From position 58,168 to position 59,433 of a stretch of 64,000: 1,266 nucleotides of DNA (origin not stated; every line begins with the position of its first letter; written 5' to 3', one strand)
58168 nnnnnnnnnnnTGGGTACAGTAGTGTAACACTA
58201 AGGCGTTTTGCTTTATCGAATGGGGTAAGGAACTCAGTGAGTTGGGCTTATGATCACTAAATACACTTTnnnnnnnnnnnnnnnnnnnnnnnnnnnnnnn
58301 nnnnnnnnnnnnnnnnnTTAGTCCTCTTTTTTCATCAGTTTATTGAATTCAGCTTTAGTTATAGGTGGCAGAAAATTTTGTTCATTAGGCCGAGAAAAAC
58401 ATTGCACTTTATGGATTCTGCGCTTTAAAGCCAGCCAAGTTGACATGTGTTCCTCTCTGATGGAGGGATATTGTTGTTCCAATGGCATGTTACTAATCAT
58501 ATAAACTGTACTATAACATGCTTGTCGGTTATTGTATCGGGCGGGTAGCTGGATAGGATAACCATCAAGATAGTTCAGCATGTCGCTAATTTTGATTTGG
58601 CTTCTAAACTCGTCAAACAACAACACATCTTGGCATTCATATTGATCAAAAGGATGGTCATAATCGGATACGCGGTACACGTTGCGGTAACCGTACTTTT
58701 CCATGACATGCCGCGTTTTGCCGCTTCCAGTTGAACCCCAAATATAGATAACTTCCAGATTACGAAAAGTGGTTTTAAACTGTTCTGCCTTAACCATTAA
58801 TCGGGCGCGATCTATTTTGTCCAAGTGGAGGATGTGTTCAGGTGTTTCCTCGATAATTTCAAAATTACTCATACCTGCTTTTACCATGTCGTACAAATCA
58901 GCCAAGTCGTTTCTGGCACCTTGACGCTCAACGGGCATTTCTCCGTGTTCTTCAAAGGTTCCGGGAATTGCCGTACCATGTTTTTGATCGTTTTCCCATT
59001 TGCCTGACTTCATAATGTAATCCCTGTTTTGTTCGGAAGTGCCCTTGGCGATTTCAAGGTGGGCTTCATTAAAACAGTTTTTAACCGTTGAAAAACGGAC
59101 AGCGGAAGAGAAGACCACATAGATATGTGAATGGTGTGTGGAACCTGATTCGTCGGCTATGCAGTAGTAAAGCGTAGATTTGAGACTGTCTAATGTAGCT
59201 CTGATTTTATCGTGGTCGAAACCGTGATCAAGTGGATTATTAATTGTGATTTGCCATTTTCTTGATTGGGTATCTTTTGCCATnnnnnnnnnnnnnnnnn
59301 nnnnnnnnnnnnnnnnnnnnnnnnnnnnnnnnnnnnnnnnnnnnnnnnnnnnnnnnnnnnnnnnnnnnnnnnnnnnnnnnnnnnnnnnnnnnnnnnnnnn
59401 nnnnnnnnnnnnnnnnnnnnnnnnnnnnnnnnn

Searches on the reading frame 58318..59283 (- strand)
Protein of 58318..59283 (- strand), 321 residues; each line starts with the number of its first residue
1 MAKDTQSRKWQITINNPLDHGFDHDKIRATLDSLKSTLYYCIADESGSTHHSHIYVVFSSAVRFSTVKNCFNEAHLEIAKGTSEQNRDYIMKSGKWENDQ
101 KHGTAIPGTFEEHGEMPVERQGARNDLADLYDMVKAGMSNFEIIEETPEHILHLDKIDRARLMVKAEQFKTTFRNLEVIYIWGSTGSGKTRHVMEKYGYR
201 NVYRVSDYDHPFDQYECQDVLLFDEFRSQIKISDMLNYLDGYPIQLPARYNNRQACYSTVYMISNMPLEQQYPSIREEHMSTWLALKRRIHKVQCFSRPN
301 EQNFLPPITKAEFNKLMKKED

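Call 5: search_protein_families(library=pfam, proteins=[window:58318-59283:-], max_evalue=0.01)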
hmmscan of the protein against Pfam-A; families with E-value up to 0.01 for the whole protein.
window:58318-59283:- (321 aa): 2 families
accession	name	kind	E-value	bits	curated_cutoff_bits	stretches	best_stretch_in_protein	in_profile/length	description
PF02407.22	Viral_Rep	-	7.5e-12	45.8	26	1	8-92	2-81/82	Putative viral replication protein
PF00910.28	RNA_helicase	-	7.7e-05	23.6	21.5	1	179-261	1-98/105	RNA helicase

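Call 6: find_homologous_proteins(query=window:58318-59283:-, max_evalue=0.00001)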
Query window:58318-59283:- (321 aa): 3376 proteins with E <= 0.00001 among 4987 candidates; the best 120 are listed.
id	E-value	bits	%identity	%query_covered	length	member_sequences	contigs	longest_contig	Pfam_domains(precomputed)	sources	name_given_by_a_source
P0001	1.0e-220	749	100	100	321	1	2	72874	PF02407.23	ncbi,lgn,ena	-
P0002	3.4e-174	597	80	100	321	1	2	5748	PF02407.23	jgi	jgi:hypothetical protein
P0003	2.5e-171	587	79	99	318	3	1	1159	PF02407.23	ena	-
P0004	3.3e-169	580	76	100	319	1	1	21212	PF00910.29,PF02407.23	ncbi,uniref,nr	ncbi:hypothetical protein [Alicyclobacillus sp. SP_1]|uniref:hypothetical protein n=1 Tax=Alicycloba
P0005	3.2e-147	508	68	99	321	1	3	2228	PF00910.29,PF02407.23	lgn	-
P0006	1.5e-146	506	70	93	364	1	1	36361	PF02407.23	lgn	-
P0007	5.0e-145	501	68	95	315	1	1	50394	PF00910.29,PF02407.23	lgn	-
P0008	1.6e-143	496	65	100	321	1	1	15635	PF00910.29,PF02407.23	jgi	-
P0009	1.2e-142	493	69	92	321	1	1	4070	PF00910.29,PF02407.23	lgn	-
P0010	1.3e-142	493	70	91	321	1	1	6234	PF00910.29,PF02407.23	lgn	-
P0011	9.1e-142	490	68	91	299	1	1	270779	PF00910.29,PF02407.23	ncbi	-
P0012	1.3e-141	490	69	92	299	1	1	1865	PF02407.23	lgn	-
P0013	1.8e-141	489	63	99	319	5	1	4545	PF00910.29,PF02407.23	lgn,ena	-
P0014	1.1e-138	480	69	92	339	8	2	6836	PF02407.23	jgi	-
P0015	2.9e-138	479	67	92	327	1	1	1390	PF02407.23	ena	-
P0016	3.6e-138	478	66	93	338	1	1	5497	PF00910.29,PF02407.23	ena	-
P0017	4.1e-138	478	65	93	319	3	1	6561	PF02407.23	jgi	-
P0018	5.1e-138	478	70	88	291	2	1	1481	PF00910.29,PF02407.23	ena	-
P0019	1.5e-137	476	68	92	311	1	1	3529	PF02407.23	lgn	-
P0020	1.5e-136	473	66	91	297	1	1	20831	PF02407.23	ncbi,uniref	ncbi:hypothetical protein J2T13_005130 [Paenibacillus sp. DS2015]|uniref:hypothetical protein n=1 Ta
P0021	3.0e-136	472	64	95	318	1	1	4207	PF00910.29,PF02407.23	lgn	-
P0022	7.5e-135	467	65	91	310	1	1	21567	PF02407.23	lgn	-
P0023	4.1e-132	458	65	92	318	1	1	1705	PF02407.23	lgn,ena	-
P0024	4.8e-131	455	65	92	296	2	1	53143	PF00910.29,PF02407.23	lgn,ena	-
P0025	3.2e-130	452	60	98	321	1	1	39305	PF02407.23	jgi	-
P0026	7.1e-130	451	62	94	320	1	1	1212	PF00910.29,PF02407.23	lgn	-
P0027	1.3e-129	450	64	93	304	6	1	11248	PF00910.29,PF02407.23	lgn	-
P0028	1.2e-127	444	62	91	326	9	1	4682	PF02407.23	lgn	-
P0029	3.0e-127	442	65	90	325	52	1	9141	PF02407.23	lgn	-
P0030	3.1e-127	442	64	91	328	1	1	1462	PF02407.23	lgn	-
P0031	3.3e-127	442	61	97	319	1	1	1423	PF00910.29,PF02407.23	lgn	-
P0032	3.6e-127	442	61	93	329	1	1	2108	PF02407.23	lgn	-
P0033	2.3e-126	439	60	96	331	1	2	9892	PF02407.23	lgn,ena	-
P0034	3.0e-126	439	62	94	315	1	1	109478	PF02407.23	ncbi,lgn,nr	ncbi:MAG: replication protein [Eubacteriales bacterium]|nr:replication protein [Eubacteriales bacter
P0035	6.2e-126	438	61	94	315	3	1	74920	PF02407.23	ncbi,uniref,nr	ncbi:replication protein [Butyricicoccus faecihominis]|uniref:replication protein n=1 Tax=Butyricico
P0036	7.9e-126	438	61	93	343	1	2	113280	PF02407.23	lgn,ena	-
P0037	1.7e-125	437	64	92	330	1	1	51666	PF02407.23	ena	-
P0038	2.9e-125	436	63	92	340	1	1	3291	PF00910.29,PF02407.23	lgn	-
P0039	4.7e-125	435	61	94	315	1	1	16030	PF02407.23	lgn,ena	-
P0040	9.9e-125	434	62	94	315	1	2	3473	PF02407.23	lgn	-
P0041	1.2e-124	434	61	90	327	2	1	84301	PF00910.29,PF02407.23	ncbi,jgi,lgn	jgi:hypothetical protein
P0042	5.4e-124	432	62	90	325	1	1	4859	PF02407.23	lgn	-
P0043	9.5e-124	431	61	93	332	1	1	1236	PF02407.23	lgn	-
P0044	1.2e-123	431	64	90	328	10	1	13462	PF02407.23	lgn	-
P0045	1.2e-123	431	60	92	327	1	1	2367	PF02407.23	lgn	-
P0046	1.4e-123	430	58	98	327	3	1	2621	PF02407.23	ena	-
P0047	3.0e-123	429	63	94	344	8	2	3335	PF02407.23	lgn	-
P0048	4.8e-123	429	59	100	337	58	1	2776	PF02407.23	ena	-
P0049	5.8e-123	428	63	90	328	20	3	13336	PF02407.23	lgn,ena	-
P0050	5.8e-123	428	58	93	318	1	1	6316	PF00910.29,PF02407.23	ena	-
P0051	7.1e-123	428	61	91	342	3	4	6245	PF02407.23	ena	-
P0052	1.0e-122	428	62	91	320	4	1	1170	PF02407.23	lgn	-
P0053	1.4e-122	427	60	92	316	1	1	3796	PF00910.29,PF02407.23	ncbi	-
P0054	1.4e-122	427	63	90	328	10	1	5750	PF02407.23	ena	-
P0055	1.6e-122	427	61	91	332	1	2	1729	PF02407.23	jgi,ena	-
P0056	1.6e-122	427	59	93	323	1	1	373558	PF02407.23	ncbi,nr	ncbi:MAG: replication protein [Clostridia bacterium]|nr:replication protein [Clostridia bacterium]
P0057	2.0e-122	427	60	92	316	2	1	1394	PF00910.29,PF02407.23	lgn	-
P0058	4.1e-122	426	60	92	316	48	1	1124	PF00910.29,PF02407.23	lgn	-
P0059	5.6e-122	425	60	94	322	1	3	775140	PF00910.29,PF02407.23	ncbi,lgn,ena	-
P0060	6.1e-122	425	60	92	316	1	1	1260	PF00910.29,PF02407.23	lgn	-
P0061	6.2e-122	425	60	92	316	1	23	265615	PF00910.29,PF02407.23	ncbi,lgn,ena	-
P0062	6.7e-122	425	59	93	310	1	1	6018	PF00910.29,PF02407.23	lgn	-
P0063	7.2e-122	425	59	91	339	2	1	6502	PF00910.29,PF02407.23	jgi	-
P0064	8.1e-122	425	60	92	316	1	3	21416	PF00910.29,PF02407.23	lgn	-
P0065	8.2e-122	425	61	92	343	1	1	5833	PF02407.23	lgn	-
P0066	1.6e-121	424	59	92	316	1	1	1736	PF00910.29,PF02407.23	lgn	-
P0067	1.8e-121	423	58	95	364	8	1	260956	PF02407.23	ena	-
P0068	2.3e-121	423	56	93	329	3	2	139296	PF00910.29,PF02407.23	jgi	-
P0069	2.7e-121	423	60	91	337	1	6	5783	PF02407.23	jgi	jgi:hypothetical protein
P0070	2.8e-121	423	58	93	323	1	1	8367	PF02407.23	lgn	-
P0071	3.3e-121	423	60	91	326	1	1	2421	PF02407.23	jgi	jgi:hypothetical protein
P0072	4.4e-121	422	57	96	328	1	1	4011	PF00910.29,PF02407.23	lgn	-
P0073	4.5e-121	422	60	92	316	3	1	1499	PF00910.29,PF02407.23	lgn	-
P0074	4.5e-121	422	59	93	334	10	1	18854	PF02407.23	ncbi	-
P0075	5.5e-121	422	60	93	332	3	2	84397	PF02407.23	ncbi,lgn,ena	-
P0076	6.0e-121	422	59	93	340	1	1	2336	PF00910.29,PF02407.23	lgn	-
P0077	6.3e-121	422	60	94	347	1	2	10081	PF02407.23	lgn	-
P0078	9.3e-121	421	59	92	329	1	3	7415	PF02407.23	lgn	-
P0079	9.5e-121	421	60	92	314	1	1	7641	PF00910.29,PF02407.23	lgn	-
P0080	1.2e-120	421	60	92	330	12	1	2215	PF00910.29,PF02407.23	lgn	-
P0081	1.2e-120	421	58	91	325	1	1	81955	PF00910.29,PF02407.23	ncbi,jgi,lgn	-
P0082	1.5e-120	420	56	100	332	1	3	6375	PF02407.23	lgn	-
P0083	1.6e-120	420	58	91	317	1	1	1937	PF00910.29,PF02407.23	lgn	-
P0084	1.7e-120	420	63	87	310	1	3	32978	PF02407.23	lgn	-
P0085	1.8e-120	420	59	91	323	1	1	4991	PF02407.23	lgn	-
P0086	1.9e-120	420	60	91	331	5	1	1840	PF02407.23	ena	-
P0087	2.1e-120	420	57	95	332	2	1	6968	PF00910.29,PF02407.23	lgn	-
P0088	2.2e-120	420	60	91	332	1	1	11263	PF02407.23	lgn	-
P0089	3.1e-120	419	56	100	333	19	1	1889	PF02407.23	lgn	-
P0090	3.9e-120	419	57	93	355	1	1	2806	PF02407.23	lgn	-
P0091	5.6e-120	419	59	93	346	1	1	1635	PF02407.23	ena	-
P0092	9.1e-120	418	61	93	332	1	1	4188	PF00910.29,PF02407.23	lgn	-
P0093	1.0e-119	418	61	94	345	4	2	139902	PF00910.29,PF02407.23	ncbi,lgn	-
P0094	1.1e-119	418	55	100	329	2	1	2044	PF02407.23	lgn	-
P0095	1.7e-119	417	56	98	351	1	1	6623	PF00910.29,PF02407.23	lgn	-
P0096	1.9e-119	417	59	90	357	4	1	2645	PF02407.23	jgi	-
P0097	2.4e-119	416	58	92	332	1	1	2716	PF02407.23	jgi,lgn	jgi:Putative viral replication protein.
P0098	2.8e-119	416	59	93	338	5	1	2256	PF02407.23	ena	-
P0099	2.8e-119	416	59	90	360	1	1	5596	PF02407.23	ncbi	-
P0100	3.0e-119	416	58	95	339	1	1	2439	PF02407.23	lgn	-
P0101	3.0e-119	416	60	92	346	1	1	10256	PF02407.23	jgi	jgi:hypothetical protein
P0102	3.2e-119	416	58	92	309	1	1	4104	PF00910.29,PF02407.23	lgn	-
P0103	3.4e-119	416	59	91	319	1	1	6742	PF00910.29,PF02407.23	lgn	-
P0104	3.5e-119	416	58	91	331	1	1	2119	PF00910.29,PF02407.23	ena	-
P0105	3.6e-119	416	58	92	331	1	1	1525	PF02407.23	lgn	-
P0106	4.3e-119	416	57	94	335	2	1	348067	PF00910.29,PF02407.23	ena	-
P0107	4.6e-119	416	57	94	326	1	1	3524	PF00910.29,PF02407.23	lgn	-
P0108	5.3e-119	415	58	93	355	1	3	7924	PF02407.23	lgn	-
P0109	5.9e-119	415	57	91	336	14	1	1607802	PF02407.23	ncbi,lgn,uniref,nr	ncbi:replication protein [Lacrimispora indolis]|uniref:replication protein n=1 Tax=Lacrimispora indo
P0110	6.0e-119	415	54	97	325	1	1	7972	PF00910.29,PF02407.23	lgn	-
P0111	6.5e-119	415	60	93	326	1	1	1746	PF02407.23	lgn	-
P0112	7.0e-119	415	56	95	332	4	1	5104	PF02407.23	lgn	-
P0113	7.1e-119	415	58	91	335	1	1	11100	PF02407.23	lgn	-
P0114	8.5e-119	415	54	99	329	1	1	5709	PF00910.29,PF02407.23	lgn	-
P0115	9.8e-119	414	54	99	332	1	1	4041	PF00910.29,PF02407.23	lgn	-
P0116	1.1e-118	414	58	93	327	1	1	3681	PF00910.29,PF02407.23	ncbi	-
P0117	1.3e-118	414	57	91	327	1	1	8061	PF00910.29,PF02407.23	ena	-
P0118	2.4e-118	413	54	97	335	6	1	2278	PF02407.23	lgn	-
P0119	2.7e-118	413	57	93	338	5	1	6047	PF02407.23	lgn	-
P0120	3.6e-118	413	58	93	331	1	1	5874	PF00910.29,PF02407.23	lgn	-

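Call 13: find_related_loci(query=A1, collection=genome_contigs, flank=4000)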
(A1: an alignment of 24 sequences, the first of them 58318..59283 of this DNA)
Query A1 (321 aa) in genome_contigs; peptide patterns used: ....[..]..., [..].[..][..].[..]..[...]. (x = any residue, [..] = any of these).
393 stretches matched a pattern; 325 encode a relative of the query (tblastn E <= 1e-3); the best 80 are kept; 80 distinct loci.
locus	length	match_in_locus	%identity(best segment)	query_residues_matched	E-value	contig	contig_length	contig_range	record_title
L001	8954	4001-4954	76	1-320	1e-175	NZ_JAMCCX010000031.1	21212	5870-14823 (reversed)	Alicyclobacillus sp. SP_1 NODE_32_length_21212_cov_209.031228, whole genome shotgun sequence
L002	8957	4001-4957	69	1-319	3e-159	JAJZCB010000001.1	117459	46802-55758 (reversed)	MAG: Bacillota bacterium isolate JA1.bin52 NODE_108_length_117459_cov_3.428161, whole genome shotgun sequence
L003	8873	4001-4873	66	1-291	3e-142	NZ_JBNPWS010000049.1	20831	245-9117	Paenibacillus sp. DS2015 Ga0466927_49, whole genome shotgun sequence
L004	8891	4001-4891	67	1-297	6e-141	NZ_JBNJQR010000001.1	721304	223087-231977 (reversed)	Brevibacillus ginsengisoli strain KCTC 13938 NODE_1_length_721304_cov_50.948245, whole genome shotgun sequence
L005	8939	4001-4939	63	1-310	1e-138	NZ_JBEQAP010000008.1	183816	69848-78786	MAG: Cohnella sp. isolate 03V1_S199.semibin_refined.110_sub NODE_87_length_183816_cov_3.234696, whole genome shotgun seq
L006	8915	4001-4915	62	1-301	8e-132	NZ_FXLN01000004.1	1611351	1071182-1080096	Clostridium merdae strain Marseille-P2953, whole genome shotgun sequence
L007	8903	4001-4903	62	4-304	3e-131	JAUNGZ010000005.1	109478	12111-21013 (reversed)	MAG: Eubacteriales bacterium isolate S27M_St_5 NODE_76_length_109478_cov_12.684783, whole genome shotgun sequence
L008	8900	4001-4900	61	3-304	1e-128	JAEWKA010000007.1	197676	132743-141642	MAG: Bacillota bacterium isolate OH_PBrB_20 k127_635147, whole genome shotgun sequence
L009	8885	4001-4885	62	1-293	8e-128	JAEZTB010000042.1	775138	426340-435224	MAG: Bacillota bacterium isolate OH_PDB_28 k127_1096342, whole genome shotgun sequence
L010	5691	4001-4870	63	4-293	1e-127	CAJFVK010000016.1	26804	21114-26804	uncultured Oscillospiraceae bacterium isolate Chicken_20_mag_60 genome assembly, contig: MAGpy_11413_20_idba_bin_60_fasc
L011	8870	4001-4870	63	4-293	2e-127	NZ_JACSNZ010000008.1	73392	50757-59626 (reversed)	Pseudoflavonifractor capillosus strain An386a An386a_contig-110_7, whole genome shotgun sequence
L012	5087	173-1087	60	1-301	3e-127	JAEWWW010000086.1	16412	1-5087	MAG: Bacillota bacterium isolate OH_SFB_115 k127_966868, whole genome shotgun sequence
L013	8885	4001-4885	58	1-293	2e-126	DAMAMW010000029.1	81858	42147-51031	MAG TPA_asm: Lachnospiraceae bacterium isolate CTOTU48295 NODE_61_length_81858_cov_8.912693, whole genome shotgun sequen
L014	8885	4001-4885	57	1-293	8e-126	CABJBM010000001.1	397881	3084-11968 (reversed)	Lachnospiraceae bacterium isolate MGYG-HGUT-00152 genome assembly, contig: ERS138181.8080_1_83.1, whole genome shotgun s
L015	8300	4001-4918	59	1-301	1e-124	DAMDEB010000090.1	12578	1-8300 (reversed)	MAG TPA_asm: Caproiciproducens sp. isolate CTOTU50380 NODE_736_length_12578_cov_2.681067, whole genome shotgun sequence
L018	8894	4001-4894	58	1-296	3e-124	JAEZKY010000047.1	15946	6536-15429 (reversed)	MAG: Bacillota bacterium isolate OH_CDB_53 k127_1156174, whole genome shotgun sequence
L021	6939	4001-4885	58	1-293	4e-123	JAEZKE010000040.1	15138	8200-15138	MAG: Methanobacteriota archaeon isolate OH_CDB_265 k127_62449, whole genome shotgun sequence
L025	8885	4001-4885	56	1-293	6e-122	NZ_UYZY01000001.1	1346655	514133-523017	Clostridium transplantifaecale strain Marseille-P8228, whole genome shotgun sequence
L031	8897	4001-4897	56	1-297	9e-121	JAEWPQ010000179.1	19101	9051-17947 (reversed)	MAG: Bacillota bacterium isolate OH_SBrB_105 k127_472092, whole genome shotgun sequence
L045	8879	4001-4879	56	1-290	1e-117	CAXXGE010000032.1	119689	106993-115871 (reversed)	MAG: Vallitaleaceae bacterium isolate 2a2b7994-b44a-4ebb-a176-ceeb0f7df594 genome assembly, contig: contig_32, whole gen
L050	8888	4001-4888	55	2-296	3e-116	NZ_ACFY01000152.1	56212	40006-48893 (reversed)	Roseburia inulinivorans DSM 16841 R_inulinivorans-1.0.1_Cont557.1, whole genome shotgun sequence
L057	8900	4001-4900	55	1-298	1e-114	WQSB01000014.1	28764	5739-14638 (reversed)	MAG: Defluviitaleaceae bacterium isolate Co191P1bin70 JGI24694J35173_10000861, whole genome shotgun sequence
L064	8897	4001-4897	53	1-298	1e-113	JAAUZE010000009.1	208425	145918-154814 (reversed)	MAG: Lachnospiraceae bacterium isolate Mgla_MAG_36-bin_9 c_000000031444, whole genome shotgun sequence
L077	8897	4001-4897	53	1-297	1e-110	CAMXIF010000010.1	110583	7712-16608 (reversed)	MAG TPA_asm: uncultured bacterium isolate SRR17120549_bin.10_metawrap_v1.3_MAG genome assembly, contig: NODE.43_length_1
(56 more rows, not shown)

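Call 39: search_solved_structures(query=window:58318-59283:-, max_evalue=1, show_alignments=2)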
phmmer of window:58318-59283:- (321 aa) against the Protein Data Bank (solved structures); distinct sequences matched with E-value up to 1: 11.
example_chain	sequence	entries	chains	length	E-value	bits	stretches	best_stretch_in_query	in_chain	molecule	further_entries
7lar_A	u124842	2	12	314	6.3e-11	45.4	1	7-275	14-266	ATP-dependent helicase Rep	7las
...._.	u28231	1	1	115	1.5e-05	27.7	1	7-95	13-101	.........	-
5xor_A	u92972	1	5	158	3.4e-05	26.6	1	7-95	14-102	Rep protein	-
8h56_A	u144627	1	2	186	4.8e-05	26.1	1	7-95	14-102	Isoform Rep' of Replication-associated protein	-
6wdz_D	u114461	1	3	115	5.5e-05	25.9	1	7-95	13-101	ATP-dependent helicase Rep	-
7kii_A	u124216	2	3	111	0.0038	19.8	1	7-94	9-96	ATP-dependent helicase Rep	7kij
9pqq_A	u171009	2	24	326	0.0062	19.2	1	171-245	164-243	Replication-associated protein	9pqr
9pqj_A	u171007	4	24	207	0.0069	19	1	165-245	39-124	Replication-associated protein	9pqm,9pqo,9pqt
6h8o_A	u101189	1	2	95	0.015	17.8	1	10-94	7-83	Replication-associated protein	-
2hwt_A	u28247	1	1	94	0.016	17.8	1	10-94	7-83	Putative replicase-associated protein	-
8xms_A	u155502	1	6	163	0.1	15.2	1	180-292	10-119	Replication-associated protein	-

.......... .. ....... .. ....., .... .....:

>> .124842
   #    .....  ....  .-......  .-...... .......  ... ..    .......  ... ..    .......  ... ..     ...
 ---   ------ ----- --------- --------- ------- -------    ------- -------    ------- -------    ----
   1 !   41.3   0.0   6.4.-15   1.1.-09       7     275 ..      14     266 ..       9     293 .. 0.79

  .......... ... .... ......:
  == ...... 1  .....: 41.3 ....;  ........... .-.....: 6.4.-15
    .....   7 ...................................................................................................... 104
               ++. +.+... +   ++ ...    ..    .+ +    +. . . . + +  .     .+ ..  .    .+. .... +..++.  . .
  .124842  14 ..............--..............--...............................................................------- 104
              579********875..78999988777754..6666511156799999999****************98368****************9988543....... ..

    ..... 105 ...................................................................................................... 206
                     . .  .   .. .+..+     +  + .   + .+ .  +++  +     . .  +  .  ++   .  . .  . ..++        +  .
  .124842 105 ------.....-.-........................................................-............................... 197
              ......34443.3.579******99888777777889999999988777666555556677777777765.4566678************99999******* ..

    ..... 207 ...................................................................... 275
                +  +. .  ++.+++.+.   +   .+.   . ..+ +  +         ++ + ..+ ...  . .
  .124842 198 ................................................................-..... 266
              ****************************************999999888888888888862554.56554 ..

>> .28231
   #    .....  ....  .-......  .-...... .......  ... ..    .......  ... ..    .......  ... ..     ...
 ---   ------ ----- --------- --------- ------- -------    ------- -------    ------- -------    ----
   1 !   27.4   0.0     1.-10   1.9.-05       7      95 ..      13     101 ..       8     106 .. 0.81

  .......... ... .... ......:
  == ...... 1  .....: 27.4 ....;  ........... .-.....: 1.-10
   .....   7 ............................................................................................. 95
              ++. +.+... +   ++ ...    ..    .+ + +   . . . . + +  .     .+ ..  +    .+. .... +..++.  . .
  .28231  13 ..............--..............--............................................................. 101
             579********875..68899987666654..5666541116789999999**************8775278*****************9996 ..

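Call 43: search_protein_families(library=pfam, proteins=[L013:3249-3491:+, L018:3118-3414:+, L021:3139-3741:+, L025:3457-3699:+, L031:2834-3589:+, L045:3445-3840:+, L057:3441-3698:+, L064:1943-3685:+, L077:2880-3620:+], max_evalue=0.01)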
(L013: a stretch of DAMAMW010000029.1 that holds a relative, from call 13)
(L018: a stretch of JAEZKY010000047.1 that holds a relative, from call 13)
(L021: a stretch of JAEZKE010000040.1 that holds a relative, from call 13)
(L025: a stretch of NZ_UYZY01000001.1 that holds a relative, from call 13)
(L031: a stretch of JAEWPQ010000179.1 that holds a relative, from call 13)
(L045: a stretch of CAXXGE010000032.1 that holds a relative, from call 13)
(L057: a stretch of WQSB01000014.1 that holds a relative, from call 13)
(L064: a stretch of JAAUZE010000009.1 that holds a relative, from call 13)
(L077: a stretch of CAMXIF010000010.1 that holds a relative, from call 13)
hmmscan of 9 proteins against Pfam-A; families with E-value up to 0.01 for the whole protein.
L013:3249-3491:+ (81 aa): 0 families

L018:3118-3414:+ (99 aa): 0 families

L021:3139-3741:+ (201 aa): 2 families
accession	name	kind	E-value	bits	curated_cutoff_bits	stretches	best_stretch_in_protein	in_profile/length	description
PF05707.18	Zot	-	3.2e-19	69.6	20.3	1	1-193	1-191/197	Zonular occludens toxin (Zot)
PF13173.12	AAA_14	-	0.0053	17.2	27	1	3-98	5-83/129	AAA domain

L025:3457-3699:+ (81 aa): 0 families

L031:2834-3589:+ (252 aa): 4 families
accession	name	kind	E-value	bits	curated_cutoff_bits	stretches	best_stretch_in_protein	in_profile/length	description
PF13173.12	AAA_14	-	0.00049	20.5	27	1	64-163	8-101/129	AAA domain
PF05707.18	Zot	-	0.00076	19.4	20.3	0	118-184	81-148/197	Zonular occludens toxin (Zot)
PF13401.12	AAA_22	-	0.0009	20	27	0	62-91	9-37/130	AAA domain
PF00004.35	AAA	-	0.0058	17.5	21.2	1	62-178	2-126/131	ATPase family associated with various cellular activities (AAA)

L045:3445-3840:+ (132 aa): 0 families

L057:3441-3698:+ (86 aa): 0 families

L064:1943-3685:+ (581 aa): 1 family
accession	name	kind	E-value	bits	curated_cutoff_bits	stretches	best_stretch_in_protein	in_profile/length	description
PF00933.27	Glyco_hydro_3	-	2.3e-71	241.2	27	1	202-528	2-316/316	Glycosyl hydrolase family 3 N terminal domain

L077:2880-3620:+ (247 aa): 2 families
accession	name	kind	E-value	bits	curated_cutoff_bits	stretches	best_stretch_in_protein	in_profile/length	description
PF05707.18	Zot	-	5.6e-23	81.9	20.3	2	104-176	74-146/197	Zonular occludens toxin (Zot)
PF13401.12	AAA_22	-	0.0018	19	27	1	2-138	7-104/130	AAA domain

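Call 53: find_encoding_contigs(protein=P0001, flank=10000, max_places=4)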
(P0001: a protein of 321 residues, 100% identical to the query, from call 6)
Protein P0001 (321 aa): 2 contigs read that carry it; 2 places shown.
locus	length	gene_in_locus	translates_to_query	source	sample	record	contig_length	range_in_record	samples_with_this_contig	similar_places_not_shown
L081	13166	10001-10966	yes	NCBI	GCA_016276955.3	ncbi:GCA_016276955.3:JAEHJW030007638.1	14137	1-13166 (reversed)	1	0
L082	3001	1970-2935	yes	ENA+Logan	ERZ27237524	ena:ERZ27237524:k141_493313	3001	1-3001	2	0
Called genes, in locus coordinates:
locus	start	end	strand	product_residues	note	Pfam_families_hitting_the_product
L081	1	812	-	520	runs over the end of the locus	PF13091:PLDc_2 (weak)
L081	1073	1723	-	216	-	-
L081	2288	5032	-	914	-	PF13086:AAA_11 (faint), PF13245:AAA_19, PF13604:AAA_30, PF01443:Viral_helicase1, PF03029:ATP_bind_1 (faint), PF09848:SLFN-g3_helicase (faint), PF01443:Viral_helicase1 (weak), PF13538:UvrD_C_2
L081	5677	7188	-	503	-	PF00239:Resolvase, PF07508:Recombinase, PF13408:Zn_ribbon_recom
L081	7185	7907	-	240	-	PF01381:HTH_3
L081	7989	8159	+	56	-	-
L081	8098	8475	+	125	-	-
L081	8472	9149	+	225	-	-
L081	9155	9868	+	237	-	-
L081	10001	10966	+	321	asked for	PF02407:Viral_Rep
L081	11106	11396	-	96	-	-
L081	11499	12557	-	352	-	-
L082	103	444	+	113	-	-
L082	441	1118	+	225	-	-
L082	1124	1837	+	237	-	-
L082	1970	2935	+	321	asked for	PF02407:Viral_Rep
